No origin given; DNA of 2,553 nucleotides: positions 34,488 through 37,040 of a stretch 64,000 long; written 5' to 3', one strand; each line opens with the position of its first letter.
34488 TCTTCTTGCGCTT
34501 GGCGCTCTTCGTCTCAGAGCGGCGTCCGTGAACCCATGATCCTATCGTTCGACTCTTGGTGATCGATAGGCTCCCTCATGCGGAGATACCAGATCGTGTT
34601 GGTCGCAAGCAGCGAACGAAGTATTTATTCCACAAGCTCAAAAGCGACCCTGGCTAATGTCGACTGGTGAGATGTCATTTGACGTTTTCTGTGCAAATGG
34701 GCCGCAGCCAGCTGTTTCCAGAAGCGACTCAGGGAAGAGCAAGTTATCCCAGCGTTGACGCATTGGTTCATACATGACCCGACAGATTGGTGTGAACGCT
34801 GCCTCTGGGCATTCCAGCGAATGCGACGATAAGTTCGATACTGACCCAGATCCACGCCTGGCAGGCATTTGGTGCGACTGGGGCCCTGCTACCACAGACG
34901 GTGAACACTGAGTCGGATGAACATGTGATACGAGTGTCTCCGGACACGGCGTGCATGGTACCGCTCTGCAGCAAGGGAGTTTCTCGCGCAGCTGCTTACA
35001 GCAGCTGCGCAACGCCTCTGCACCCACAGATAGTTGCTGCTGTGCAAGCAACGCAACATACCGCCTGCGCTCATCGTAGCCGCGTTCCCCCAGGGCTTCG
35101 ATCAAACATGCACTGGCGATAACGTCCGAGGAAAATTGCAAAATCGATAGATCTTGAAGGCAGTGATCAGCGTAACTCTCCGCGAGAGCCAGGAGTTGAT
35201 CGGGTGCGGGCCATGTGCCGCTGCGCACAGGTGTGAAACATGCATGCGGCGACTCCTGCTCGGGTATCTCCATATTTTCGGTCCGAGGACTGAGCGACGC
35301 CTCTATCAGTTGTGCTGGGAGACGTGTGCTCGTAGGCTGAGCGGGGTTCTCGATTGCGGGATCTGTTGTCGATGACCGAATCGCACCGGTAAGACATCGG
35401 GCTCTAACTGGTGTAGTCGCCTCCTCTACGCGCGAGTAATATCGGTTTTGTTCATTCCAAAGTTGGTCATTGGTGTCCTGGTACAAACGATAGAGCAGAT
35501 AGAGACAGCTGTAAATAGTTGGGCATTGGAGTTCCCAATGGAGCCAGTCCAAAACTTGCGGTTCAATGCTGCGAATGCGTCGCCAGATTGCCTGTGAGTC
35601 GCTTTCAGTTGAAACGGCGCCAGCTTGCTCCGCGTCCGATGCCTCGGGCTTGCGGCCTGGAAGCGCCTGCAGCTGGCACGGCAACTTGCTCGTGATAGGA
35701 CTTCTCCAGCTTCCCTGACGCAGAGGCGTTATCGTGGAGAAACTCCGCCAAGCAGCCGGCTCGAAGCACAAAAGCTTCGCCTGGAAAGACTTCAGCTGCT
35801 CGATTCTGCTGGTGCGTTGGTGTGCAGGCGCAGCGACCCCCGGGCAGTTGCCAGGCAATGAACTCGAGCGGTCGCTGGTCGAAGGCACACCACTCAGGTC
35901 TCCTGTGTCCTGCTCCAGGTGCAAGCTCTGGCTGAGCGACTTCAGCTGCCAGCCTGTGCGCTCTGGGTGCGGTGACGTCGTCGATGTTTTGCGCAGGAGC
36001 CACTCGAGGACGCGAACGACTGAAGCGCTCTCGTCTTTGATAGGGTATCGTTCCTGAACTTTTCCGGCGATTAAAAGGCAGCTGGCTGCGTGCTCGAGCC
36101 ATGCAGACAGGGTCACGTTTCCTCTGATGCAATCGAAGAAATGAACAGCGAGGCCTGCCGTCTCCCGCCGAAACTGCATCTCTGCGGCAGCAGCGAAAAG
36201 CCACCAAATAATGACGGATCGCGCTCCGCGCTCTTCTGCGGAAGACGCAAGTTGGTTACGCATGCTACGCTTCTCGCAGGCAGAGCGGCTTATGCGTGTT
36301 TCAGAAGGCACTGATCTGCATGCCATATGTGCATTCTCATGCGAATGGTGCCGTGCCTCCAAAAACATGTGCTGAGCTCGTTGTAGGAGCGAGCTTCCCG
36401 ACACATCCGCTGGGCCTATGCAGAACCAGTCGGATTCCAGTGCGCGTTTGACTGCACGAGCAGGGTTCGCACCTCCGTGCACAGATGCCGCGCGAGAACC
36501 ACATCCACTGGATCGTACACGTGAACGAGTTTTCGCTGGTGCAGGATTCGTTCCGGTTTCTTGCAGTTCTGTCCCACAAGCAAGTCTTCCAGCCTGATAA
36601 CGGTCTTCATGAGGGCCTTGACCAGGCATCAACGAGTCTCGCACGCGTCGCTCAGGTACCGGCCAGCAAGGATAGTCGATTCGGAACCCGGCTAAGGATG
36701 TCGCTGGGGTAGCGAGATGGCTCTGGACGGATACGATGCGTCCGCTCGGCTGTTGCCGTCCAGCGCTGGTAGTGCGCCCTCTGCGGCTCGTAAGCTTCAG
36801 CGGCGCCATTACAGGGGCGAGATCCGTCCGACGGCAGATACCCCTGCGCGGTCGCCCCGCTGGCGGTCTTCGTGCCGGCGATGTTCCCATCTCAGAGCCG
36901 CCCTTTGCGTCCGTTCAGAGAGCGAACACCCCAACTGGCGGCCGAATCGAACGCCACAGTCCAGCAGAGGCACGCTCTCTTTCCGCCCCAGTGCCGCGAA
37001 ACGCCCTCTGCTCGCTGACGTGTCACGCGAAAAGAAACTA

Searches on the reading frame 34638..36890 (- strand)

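Call 10: search_protein_families(library=pfam, proteins=[window:34638-36890:-], max_evalue=0.01)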
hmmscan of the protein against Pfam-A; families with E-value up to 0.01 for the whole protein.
window:34638-36890:- (750 aa): 2 families
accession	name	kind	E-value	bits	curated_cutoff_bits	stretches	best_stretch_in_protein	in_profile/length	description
PF00134.28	Cyclin_N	-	2.4e-08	34.2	23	1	217-285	23-94/127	Cyclin, N-terminal domain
PF02984.24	Cyclin_C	-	0.0095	16.4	22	0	564-636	19-88/119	Cyclin, C-terminal domain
